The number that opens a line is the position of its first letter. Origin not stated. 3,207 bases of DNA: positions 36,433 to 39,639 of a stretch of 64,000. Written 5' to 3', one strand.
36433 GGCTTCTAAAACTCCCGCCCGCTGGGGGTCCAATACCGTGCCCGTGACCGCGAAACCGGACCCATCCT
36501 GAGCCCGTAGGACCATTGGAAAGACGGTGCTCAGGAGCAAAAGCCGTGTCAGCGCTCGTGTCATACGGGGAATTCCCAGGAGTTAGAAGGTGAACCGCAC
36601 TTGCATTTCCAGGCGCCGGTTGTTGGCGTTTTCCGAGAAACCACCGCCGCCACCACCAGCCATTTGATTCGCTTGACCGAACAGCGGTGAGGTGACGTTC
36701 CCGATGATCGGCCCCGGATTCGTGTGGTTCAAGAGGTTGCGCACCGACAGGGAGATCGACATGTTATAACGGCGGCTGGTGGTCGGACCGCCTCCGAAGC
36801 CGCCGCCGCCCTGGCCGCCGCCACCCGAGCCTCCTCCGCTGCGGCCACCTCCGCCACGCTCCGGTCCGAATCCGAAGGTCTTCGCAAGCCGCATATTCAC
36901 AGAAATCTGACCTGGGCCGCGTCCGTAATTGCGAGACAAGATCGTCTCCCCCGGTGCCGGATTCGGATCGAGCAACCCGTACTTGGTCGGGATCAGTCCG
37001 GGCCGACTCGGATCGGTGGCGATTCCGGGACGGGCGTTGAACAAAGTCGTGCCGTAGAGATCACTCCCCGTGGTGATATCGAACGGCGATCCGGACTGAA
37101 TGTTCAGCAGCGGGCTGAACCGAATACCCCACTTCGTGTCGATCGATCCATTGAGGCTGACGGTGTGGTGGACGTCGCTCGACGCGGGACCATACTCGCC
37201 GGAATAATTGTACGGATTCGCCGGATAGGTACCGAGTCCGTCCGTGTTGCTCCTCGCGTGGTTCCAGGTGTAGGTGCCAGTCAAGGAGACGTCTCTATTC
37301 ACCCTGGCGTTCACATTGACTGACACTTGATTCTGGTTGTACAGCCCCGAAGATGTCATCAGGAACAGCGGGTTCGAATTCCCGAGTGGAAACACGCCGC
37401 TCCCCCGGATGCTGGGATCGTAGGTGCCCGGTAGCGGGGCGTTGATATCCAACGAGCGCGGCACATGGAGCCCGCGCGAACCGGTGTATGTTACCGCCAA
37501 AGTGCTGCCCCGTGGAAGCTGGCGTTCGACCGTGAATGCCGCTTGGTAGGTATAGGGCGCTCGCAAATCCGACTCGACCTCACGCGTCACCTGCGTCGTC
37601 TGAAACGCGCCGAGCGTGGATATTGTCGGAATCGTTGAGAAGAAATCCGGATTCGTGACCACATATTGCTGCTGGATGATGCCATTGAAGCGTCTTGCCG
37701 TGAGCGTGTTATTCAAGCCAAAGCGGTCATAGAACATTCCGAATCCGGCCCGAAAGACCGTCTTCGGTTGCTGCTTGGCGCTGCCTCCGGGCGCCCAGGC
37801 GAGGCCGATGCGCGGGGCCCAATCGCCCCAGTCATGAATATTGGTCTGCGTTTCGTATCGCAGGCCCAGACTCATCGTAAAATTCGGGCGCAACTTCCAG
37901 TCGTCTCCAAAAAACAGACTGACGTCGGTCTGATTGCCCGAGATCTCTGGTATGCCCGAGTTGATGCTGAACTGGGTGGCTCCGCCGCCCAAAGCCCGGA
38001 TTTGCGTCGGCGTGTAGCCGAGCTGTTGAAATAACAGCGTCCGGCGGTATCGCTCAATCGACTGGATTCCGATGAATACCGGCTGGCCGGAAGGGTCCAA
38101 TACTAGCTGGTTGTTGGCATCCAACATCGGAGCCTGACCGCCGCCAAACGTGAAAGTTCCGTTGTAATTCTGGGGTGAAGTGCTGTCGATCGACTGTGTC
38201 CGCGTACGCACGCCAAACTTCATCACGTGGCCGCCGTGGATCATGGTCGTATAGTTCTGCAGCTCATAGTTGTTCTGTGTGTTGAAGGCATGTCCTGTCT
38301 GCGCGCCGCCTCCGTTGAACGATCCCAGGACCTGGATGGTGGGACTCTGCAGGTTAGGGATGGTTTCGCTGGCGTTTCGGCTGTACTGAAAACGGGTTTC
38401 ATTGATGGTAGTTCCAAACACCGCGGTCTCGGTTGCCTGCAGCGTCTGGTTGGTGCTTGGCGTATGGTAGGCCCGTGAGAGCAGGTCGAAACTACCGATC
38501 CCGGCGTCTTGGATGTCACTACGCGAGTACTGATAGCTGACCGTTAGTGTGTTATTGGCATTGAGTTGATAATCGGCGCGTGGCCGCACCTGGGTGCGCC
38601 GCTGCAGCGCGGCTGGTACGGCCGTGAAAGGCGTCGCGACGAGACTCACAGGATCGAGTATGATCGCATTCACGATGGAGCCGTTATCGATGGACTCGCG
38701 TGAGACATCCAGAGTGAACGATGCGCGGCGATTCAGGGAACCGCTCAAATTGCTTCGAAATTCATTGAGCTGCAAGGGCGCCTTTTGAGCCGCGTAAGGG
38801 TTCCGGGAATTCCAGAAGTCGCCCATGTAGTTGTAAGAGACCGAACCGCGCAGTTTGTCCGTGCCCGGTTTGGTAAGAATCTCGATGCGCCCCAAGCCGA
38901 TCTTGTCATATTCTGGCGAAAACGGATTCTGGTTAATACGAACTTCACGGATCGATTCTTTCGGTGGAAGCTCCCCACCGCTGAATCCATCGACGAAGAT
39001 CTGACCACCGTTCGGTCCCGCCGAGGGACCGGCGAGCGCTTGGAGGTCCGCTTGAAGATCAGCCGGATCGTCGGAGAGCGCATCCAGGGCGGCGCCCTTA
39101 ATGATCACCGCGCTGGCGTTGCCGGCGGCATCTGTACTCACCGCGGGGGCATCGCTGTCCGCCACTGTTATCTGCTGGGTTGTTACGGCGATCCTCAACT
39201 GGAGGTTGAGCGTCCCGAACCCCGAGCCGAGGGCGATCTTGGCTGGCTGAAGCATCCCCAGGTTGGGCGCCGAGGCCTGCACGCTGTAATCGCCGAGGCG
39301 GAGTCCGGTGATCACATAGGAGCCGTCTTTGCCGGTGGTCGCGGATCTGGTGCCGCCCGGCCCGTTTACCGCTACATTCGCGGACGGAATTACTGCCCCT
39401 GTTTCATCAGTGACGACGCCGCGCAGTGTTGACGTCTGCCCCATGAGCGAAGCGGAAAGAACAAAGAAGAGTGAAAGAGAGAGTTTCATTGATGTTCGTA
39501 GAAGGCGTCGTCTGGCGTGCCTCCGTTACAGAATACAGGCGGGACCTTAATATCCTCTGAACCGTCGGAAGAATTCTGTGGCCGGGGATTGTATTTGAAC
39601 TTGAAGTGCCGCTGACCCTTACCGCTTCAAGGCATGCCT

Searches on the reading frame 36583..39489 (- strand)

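Call 6: search_protein_families(library=pfam, proteins=[window:36583-39489:-])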
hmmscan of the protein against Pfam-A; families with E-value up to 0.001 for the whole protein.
window:36583-39489:- (968 aa): 3 families
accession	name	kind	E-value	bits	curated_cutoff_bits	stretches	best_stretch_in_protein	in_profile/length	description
PF25183.1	OMP_b-brl_4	-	1.4e-72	245.8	30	2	553-878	434-793/838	Outer membrane beta barrel domain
PF13620.12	CarboxypepD_reg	-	3.4e-14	53.4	32.3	1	21-87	1-69/82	Carboxypeptidase regulatory-like domain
PF13715.12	CarbopepD_reg_2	-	2.8e-05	24.5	32.2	1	23-74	2-52/88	CarboxypepD_reg-like domain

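Call 54: search_protein_families(library=ncbifam, proteins=[window:36583-39489:-], max_evalue=0.00001)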
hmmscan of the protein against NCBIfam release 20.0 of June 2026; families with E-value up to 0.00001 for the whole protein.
window:36583-39489:- (968 aa): 1 family
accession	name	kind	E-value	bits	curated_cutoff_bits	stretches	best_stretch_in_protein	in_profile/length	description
NF052345.1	S_layer_anammox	exception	5e-06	24.2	1400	1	19-119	1312-1411/1596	Kustd1514 family S-layer glycoprotein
